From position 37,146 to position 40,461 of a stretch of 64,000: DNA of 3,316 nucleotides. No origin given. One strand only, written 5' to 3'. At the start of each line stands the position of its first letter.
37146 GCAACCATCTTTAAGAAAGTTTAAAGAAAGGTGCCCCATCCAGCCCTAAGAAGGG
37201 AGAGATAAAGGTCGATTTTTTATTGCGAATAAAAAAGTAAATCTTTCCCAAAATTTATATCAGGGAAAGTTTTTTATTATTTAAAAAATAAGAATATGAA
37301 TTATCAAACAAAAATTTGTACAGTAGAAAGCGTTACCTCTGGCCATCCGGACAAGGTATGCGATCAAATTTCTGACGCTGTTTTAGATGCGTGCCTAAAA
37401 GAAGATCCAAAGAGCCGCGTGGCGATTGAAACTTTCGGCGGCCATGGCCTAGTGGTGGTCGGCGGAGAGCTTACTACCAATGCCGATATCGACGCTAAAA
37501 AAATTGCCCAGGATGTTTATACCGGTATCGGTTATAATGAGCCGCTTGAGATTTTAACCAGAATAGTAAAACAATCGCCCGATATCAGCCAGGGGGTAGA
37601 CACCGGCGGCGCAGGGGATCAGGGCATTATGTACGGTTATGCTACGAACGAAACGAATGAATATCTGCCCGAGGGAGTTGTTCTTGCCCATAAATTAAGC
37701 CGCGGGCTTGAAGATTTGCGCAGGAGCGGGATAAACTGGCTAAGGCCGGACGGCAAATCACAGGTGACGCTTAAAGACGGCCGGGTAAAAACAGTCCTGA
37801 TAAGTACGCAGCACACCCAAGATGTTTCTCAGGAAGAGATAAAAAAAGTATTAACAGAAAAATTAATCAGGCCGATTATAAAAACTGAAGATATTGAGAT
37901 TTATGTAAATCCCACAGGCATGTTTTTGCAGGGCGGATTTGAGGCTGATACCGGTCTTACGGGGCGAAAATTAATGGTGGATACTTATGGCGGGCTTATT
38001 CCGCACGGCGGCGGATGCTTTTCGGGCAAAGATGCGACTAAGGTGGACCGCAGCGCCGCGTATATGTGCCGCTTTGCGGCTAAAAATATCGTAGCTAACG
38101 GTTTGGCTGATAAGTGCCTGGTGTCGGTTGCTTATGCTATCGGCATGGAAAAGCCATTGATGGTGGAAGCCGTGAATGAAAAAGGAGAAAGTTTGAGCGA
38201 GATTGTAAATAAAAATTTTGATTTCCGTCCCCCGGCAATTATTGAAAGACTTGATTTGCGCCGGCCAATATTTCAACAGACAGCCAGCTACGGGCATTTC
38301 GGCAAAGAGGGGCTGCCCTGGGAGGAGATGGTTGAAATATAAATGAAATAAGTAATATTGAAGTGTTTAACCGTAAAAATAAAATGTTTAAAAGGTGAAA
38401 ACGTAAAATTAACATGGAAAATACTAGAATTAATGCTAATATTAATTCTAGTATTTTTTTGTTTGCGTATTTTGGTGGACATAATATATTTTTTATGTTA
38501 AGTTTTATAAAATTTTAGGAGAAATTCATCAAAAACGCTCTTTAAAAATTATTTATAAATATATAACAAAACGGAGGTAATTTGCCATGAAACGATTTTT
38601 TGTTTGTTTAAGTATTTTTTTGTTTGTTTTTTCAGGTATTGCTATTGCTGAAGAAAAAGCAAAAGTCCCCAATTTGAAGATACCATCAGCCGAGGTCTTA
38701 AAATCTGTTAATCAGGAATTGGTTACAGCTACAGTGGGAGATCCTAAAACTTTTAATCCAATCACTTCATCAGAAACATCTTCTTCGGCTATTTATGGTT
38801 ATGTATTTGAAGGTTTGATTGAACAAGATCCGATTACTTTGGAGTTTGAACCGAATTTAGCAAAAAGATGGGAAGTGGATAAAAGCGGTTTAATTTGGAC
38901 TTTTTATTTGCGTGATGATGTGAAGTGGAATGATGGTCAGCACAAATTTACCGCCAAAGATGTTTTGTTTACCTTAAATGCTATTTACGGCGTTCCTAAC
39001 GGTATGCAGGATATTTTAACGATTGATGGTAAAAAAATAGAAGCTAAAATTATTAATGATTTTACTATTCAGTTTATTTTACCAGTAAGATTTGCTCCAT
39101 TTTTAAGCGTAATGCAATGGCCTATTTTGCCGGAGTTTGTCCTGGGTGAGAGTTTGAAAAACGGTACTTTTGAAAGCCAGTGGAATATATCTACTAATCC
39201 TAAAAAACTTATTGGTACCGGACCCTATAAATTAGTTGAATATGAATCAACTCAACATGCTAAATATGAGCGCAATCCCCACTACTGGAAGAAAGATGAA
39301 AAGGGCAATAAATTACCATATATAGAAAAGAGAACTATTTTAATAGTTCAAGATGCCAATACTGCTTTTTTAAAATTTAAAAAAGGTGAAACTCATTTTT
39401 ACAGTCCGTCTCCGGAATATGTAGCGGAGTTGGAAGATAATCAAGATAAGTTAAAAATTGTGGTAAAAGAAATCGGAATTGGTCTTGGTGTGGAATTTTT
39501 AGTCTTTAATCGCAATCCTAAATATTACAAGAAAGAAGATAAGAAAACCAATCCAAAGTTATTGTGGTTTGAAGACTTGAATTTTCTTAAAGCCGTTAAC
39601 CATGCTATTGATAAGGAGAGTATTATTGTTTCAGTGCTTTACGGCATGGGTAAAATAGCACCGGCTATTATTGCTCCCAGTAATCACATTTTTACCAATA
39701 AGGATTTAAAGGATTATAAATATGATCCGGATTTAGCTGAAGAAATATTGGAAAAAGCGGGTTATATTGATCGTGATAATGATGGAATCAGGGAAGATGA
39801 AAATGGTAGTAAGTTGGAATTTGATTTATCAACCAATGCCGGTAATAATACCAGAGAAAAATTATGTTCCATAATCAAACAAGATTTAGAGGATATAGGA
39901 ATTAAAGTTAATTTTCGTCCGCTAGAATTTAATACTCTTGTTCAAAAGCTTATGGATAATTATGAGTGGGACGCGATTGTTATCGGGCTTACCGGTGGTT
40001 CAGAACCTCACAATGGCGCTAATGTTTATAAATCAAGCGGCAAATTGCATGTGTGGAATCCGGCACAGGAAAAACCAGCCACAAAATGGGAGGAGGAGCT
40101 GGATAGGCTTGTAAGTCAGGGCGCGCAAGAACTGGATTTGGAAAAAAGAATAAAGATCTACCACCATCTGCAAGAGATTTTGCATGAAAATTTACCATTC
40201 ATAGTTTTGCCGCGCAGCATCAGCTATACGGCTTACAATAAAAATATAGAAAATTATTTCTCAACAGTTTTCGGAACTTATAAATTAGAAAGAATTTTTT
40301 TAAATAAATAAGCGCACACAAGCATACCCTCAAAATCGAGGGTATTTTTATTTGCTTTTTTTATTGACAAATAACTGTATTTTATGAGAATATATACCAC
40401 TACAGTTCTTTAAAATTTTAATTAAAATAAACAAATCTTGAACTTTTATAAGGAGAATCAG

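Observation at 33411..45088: Two direct copies of a structured 180-223 bp intergenic element bracket an 11-kb segment; the conservation pattern resembles an ncRNA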

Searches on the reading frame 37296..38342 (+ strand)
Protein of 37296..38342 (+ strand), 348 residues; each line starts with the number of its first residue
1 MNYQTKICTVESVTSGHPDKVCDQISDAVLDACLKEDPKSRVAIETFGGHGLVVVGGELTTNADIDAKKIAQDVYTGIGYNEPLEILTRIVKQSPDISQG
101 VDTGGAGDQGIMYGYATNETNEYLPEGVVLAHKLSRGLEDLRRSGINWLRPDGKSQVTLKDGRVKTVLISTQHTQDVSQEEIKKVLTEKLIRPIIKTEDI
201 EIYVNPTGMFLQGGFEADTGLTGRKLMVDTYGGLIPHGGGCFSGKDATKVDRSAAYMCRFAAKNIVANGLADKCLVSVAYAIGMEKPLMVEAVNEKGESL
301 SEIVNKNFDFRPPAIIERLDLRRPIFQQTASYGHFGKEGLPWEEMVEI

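Call 9: search_protein_families(library=pfam, proteins=[window:37296-38342:+])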
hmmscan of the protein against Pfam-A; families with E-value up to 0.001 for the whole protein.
window:37296-38342:+ (348 aa): 3 families
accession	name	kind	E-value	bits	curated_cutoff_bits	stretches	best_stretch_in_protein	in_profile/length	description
PF02773.21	S-AdoMet_synt_C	-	2.1e-56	190.1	25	1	213-343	2-137/138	S-adenosylmethionine synthetase, C-terminal domain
PF02772.21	S-AdoMet_synt_M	-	1e-34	119.7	29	1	105-210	3-120/120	S-adenosylmethionine synthetase, central domain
PF00438.25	S-AdoMet_synt_N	-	1e-29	103.4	33.1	1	7-83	3-79/99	S-adenosylmethionine synthetase, N-terminal domain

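Call 20: find_encoding_contigs(protein=window:37296-38342:+, flank=10000, max_places=6)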
Protein window:37296-38342:+ (348 aa): 13 contigs read that carry it; 6 places shown.
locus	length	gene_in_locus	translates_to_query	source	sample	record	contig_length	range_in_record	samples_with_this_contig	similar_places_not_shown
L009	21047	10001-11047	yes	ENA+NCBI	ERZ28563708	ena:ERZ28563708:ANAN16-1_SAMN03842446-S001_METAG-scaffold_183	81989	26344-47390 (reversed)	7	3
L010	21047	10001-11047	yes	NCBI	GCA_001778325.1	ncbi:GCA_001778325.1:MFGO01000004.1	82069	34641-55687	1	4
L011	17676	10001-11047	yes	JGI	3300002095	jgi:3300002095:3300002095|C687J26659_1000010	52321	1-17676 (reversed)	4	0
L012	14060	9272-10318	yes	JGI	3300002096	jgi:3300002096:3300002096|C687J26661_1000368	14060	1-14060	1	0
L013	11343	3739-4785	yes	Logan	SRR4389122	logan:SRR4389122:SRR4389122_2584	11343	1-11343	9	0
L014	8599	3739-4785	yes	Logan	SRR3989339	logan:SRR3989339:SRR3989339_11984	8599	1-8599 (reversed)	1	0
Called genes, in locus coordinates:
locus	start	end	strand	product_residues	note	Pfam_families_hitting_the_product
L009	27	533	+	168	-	-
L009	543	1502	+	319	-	-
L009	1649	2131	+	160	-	-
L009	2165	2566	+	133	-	-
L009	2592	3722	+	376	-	PF11104:PilM_2, PF06723:MreB_Mbl (weak), PF14450:FtsA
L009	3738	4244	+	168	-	PF07963:N_methyl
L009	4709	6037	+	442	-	PF00188:CAP (faint)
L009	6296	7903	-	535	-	-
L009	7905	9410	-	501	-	-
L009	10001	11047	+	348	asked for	PF00438:S-AdoMet_synt_N, PF02772:S-AdoMet_synt_M, PF02773:S-AdoMet_synt_C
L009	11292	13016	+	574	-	PF00496:SBP_bac_5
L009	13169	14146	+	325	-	PF19300:BPD_transp_1_N, PF00528:BPD_transp_1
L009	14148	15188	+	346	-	PF00528:BPD_transp_1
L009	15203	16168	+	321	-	PF00005:ABC_tran, PF13304:AAA_21 (weak), PF08352:oligo_HPY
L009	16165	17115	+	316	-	PF00005:ABC_tran, PF08352:oligo_HPY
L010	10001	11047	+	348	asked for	PF00438:S-AdoMet_synt_N, PF02772:S-AdoMet_synt_M, PF02773:S-AdoMet_synt_C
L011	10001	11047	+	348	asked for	PF00438:S-AdoMet_synt_N, PF02772:S-AdoMet_synt_M, PF02773:S-AdoMet_synt_C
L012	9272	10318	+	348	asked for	PF00438:S-AdoMet_synt_N, PF02772:S-AdoMet_synt_M, PF02773:S-AdoMet_synt_C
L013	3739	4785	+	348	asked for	PF00438:S-AdoMet_synt_N, PF02772:S-AdoMet_synt_M, PF02773:S-AdoMet_synt_C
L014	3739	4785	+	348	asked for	PF00438:S-AdoMet_synt_N, PF02772:S-AdoMet_synt_M, PF02773:S-AdoMet_synt_C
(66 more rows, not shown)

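Call 32: list_cluster_members(proteins=[window:37296-38342:+, window:33591-35198:-])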
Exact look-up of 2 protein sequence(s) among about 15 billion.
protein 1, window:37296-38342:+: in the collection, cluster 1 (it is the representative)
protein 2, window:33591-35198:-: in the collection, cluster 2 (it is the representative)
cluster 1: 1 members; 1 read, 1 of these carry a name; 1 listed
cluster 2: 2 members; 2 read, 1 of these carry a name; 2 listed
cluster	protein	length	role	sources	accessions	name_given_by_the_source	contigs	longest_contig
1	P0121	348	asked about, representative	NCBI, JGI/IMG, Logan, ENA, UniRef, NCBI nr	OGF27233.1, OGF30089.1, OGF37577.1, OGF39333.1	methionine adenosyltransferase [Candidatus Falkowbacteria bacterium RIFOXYB2_FULL_34_18] | Methionine adenosyltransferase n=1 Tax=Candidatus Falkowbacteria bacterium ... | MAG: methionine adenosyltransferase [Candidatus Falkowbacteria bacterium ...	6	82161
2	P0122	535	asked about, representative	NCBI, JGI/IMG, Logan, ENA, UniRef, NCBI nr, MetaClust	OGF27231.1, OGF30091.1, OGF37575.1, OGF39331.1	hypothetical protein A2331_03615 [Candidatus Falkowbacteria bacterium RIFOXYB2_FULL_34_18] | Lipoprotein n=1 Tax=Candidatus Falkowbacteria bacterium RIFOXYD2_FULL_34_120 ... | MAG: hypothetical protein A2331_03615 [Candidatus Falkowbacteria bacterium ...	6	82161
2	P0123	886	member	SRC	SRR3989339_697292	-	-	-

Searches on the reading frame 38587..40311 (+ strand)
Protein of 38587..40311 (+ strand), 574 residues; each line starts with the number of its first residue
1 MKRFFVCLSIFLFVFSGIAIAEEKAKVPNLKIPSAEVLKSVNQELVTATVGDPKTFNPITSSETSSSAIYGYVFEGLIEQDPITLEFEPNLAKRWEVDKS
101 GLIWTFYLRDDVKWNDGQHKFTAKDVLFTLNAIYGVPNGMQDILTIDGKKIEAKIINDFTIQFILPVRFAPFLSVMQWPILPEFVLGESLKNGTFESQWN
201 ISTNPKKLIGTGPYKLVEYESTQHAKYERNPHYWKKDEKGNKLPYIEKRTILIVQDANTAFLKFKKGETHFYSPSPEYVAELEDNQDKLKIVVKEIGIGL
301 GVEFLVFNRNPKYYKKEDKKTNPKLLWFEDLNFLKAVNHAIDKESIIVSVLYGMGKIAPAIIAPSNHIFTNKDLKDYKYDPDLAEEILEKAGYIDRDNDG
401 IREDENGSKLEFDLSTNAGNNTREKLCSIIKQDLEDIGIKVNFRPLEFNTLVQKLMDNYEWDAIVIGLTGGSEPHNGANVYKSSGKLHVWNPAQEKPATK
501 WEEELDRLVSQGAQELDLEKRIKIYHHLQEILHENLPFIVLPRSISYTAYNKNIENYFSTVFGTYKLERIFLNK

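Call 9: search_protein_families(library=pfam, proteins=[window:38587-40311:+])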
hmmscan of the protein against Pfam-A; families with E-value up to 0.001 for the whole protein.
window:38587-40311:+ (574 aa): 1 family
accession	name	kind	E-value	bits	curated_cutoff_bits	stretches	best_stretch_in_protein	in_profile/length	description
PF00496.27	SBP_bac_5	-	1.1e-78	265.4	32.4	1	86-481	1-360/368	Bacterial extracellular solute-binding proteins, family 5 Middle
